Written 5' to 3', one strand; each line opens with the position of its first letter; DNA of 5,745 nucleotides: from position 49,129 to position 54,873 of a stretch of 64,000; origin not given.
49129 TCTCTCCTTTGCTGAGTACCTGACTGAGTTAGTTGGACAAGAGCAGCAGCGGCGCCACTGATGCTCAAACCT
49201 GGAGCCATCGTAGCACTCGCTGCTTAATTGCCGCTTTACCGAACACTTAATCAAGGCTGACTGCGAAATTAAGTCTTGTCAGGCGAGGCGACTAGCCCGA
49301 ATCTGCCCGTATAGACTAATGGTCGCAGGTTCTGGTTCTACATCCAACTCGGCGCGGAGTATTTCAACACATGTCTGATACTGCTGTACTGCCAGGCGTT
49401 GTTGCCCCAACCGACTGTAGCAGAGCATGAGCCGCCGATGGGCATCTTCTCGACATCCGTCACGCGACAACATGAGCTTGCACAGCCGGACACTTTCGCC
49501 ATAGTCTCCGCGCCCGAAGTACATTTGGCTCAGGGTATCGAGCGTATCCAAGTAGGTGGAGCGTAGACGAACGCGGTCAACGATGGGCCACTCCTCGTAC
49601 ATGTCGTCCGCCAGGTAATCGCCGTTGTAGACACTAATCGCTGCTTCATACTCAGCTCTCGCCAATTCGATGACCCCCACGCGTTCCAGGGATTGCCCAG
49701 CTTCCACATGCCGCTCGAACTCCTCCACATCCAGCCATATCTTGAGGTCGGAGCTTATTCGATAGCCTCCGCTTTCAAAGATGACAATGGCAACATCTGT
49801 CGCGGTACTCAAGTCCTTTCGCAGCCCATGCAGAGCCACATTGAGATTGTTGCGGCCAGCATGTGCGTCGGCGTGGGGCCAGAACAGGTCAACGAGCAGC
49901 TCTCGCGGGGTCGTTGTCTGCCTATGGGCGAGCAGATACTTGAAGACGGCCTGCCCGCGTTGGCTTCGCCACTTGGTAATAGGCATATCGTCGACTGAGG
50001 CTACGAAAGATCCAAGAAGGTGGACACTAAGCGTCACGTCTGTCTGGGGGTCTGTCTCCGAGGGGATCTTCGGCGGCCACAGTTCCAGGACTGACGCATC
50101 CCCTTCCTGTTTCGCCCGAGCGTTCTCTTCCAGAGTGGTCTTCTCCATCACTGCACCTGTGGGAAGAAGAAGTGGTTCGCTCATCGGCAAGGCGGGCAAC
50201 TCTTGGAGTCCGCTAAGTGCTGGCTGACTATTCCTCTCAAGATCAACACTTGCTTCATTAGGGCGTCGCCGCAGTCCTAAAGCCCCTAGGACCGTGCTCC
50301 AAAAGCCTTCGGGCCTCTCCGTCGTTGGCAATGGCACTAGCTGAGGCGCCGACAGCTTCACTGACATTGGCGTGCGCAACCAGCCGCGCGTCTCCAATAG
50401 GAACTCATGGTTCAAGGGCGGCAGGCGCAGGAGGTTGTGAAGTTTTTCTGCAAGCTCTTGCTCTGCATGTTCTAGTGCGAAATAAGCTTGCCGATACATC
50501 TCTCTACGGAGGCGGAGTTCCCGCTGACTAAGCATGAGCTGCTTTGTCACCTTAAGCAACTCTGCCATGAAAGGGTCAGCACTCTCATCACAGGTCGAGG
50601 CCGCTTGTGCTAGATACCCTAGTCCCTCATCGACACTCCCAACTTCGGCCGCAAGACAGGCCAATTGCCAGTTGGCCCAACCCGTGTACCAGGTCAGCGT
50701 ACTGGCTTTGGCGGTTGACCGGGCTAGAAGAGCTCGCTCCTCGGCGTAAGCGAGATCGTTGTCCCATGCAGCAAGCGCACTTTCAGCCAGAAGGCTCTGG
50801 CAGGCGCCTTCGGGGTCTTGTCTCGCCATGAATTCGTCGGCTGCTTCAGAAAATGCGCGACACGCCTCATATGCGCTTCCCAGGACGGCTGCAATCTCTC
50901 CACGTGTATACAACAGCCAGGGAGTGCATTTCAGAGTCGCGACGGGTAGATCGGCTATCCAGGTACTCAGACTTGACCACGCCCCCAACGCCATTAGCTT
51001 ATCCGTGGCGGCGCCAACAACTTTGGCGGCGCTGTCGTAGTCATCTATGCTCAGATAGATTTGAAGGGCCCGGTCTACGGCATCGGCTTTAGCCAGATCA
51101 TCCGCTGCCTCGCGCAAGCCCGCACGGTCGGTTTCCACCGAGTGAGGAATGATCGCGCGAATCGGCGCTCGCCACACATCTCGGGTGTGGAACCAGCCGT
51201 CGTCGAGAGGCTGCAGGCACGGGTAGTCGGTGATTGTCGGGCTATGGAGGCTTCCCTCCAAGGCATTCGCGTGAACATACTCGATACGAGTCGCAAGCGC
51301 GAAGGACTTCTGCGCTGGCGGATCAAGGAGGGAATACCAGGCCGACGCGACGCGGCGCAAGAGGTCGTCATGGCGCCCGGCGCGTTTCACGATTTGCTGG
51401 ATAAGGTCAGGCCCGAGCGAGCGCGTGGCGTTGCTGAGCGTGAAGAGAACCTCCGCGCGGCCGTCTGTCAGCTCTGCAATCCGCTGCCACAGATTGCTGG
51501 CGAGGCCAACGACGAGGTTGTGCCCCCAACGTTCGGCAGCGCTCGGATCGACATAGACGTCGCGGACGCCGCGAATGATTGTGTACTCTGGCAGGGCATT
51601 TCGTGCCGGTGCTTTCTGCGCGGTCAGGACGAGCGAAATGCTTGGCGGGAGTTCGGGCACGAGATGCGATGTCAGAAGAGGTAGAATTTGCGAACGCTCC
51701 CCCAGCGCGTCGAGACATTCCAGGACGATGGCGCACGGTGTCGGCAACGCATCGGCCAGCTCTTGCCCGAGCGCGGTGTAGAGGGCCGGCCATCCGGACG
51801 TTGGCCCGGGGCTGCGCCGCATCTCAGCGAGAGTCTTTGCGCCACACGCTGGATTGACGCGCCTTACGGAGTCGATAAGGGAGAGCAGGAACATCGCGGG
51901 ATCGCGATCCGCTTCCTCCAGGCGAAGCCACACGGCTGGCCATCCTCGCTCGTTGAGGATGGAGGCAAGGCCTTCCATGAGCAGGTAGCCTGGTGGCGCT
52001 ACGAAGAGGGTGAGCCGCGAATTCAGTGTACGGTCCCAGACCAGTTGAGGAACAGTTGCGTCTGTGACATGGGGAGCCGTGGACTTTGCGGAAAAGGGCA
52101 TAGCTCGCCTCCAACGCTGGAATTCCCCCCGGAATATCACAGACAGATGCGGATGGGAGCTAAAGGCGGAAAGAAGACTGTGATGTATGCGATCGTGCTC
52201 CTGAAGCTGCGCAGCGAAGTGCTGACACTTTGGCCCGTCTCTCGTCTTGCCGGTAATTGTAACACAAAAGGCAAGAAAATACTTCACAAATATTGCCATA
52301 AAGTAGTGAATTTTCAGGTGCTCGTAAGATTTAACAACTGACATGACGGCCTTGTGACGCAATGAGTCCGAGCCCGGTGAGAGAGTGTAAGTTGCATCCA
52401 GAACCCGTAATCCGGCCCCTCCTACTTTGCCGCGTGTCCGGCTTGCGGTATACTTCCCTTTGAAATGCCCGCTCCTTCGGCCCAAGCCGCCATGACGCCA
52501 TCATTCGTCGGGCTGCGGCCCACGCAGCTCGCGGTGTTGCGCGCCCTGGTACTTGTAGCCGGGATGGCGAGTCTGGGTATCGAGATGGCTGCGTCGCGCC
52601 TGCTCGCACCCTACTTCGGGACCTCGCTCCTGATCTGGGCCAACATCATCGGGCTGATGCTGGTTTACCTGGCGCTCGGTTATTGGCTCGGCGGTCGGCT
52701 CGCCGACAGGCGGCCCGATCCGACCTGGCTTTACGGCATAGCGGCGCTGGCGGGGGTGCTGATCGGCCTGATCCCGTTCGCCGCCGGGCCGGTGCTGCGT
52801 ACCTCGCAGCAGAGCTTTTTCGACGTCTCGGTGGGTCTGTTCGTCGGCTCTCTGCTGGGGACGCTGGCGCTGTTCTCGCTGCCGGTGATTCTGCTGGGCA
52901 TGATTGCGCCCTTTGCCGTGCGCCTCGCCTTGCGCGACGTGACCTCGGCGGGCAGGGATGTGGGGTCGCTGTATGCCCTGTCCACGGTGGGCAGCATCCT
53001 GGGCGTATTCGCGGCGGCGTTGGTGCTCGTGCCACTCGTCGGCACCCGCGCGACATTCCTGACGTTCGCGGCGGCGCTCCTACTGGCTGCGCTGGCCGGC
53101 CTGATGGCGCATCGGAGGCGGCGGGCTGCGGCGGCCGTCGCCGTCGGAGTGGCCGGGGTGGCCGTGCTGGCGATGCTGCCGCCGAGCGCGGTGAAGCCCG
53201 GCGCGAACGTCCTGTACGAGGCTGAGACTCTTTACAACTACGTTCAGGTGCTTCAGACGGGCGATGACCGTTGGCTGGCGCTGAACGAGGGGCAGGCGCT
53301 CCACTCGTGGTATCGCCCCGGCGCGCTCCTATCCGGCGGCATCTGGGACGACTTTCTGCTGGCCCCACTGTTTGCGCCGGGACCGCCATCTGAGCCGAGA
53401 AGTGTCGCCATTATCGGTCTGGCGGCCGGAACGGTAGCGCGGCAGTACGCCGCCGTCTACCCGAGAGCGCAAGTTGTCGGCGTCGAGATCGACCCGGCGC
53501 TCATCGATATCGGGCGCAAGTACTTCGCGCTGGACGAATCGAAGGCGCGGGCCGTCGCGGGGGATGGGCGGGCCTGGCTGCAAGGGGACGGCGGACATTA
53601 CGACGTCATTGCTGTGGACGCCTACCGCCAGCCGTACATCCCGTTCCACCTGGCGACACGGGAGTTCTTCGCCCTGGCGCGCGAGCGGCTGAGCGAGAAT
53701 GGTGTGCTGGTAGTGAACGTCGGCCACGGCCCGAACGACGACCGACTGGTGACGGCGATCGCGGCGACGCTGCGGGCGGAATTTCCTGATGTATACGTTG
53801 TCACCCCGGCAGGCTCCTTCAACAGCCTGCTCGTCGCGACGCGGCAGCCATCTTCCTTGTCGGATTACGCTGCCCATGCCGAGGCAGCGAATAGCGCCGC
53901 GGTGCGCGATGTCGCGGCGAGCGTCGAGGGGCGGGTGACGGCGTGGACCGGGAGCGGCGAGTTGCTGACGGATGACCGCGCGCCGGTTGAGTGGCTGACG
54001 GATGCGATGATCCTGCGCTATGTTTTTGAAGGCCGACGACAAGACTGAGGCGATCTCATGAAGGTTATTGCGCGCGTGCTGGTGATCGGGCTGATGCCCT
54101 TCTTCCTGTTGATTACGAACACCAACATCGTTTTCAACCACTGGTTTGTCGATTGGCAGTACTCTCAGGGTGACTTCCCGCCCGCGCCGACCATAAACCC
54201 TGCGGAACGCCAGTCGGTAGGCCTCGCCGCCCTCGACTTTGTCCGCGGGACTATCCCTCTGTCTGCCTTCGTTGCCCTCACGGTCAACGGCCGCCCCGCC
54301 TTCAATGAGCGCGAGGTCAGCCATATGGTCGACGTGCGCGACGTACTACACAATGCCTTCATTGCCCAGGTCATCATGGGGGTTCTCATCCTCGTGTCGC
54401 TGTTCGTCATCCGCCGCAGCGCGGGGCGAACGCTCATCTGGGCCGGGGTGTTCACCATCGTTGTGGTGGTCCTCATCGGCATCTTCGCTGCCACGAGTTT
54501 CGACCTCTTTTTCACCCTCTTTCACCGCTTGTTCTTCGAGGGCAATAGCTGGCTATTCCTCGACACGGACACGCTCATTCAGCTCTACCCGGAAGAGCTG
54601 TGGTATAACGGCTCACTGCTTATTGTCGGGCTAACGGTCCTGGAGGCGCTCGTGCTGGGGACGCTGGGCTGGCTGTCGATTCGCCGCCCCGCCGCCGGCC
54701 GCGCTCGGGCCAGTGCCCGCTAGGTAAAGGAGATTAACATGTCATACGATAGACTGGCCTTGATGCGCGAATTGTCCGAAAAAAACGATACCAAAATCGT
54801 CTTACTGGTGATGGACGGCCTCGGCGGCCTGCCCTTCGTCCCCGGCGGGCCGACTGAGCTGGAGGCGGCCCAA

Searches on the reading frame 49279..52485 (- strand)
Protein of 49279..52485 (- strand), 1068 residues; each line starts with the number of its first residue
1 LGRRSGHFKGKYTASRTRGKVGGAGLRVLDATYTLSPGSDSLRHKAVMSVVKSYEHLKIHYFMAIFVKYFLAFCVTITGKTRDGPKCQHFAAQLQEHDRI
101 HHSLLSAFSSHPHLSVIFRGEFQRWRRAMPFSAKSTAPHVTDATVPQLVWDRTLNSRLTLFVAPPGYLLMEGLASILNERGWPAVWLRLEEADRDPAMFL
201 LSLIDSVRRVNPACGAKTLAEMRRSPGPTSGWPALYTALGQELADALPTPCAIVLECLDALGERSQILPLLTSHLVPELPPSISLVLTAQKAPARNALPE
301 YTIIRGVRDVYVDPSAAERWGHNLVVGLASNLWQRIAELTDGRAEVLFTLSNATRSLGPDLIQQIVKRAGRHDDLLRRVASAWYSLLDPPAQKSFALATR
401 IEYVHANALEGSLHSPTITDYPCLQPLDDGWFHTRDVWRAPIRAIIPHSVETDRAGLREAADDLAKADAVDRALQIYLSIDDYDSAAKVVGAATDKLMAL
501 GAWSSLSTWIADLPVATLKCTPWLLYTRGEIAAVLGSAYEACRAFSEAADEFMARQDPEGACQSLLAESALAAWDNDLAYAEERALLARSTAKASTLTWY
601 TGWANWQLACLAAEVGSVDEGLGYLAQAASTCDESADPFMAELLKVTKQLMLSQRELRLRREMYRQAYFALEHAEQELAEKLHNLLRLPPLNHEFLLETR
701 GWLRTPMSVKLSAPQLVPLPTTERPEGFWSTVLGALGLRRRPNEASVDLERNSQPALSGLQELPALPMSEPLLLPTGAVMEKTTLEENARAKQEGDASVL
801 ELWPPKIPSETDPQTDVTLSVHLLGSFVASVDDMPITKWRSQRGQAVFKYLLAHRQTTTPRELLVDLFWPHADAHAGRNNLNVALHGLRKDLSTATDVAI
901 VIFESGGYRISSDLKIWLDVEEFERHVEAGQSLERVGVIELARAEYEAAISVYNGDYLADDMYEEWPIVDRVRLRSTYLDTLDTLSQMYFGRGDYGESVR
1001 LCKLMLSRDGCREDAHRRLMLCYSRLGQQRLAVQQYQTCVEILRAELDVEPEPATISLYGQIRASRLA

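Call 81: search_protein_families(library=pfam, proteins=[window:49279-52485:-], max_evalue=0.001)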
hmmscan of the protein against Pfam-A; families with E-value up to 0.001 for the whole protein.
window:49279-52485:- (1068 aa): 2 families
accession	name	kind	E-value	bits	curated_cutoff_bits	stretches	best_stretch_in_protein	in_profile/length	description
PF03704.23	BTAD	-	2.2e-26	93.4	22.1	1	918-1063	1-146/146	Bacterial transcriptional activator domain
PF00486.34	Trans_reg_C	-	8.8e-05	22.9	26.2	1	845-910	11-77/77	Transcriptional regulatory protein, C terminal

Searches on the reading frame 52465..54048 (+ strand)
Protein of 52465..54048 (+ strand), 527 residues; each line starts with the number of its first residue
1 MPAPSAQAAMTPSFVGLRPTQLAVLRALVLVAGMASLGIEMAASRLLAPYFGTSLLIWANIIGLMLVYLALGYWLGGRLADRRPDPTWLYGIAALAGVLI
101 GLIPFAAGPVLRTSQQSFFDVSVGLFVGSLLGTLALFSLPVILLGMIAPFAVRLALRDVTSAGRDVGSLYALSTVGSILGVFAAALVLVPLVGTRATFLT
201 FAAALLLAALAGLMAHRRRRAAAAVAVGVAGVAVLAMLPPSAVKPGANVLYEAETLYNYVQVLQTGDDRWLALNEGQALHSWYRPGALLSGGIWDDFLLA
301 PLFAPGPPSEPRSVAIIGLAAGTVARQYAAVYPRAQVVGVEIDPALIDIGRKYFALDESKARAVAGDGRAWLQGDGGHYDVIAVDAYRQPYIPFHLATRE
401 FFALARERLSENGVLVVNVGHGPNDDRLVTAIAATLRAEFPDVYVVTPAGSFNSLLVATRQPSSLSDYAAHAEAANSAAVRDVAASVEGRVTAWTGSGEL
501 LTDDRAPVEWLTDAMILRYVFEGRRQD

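Call 81: search_protein_families(library=pfam, proteins=[window:52465-54048:+], max_evalue=0.001)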
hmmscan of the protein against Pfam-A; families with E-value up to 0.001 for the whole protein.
window:52465-54048:+ (527 aa): 2 families
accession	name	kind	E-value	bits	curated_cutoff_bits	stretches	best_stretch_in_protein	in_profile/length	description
PF01564.23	Spermine_synth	-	1e-08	35.4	22.9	1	310-445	18-158/186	Spermine/spermidine synthase domain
PF13649.12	Methyltransf_25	-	5.8e-05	24.1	27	1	317-384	4-70/97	Methyltransferase domain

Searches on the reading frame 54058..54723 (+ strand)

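Call 81: search_protein_families(library=pfam, proteins=[window:54058-54723:+], max_evalue=0.001)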
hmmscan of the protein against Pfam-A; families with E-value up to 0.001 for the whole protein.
window:54058-54723:+ (221 aa): 1 family
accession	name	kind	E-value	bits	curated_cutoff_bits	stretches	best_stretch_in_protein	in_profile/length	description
PF07314.17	Lit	-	2.4e-25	90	24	1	8-182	2-176/176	Lipoprotein intramolecular transacylase Lit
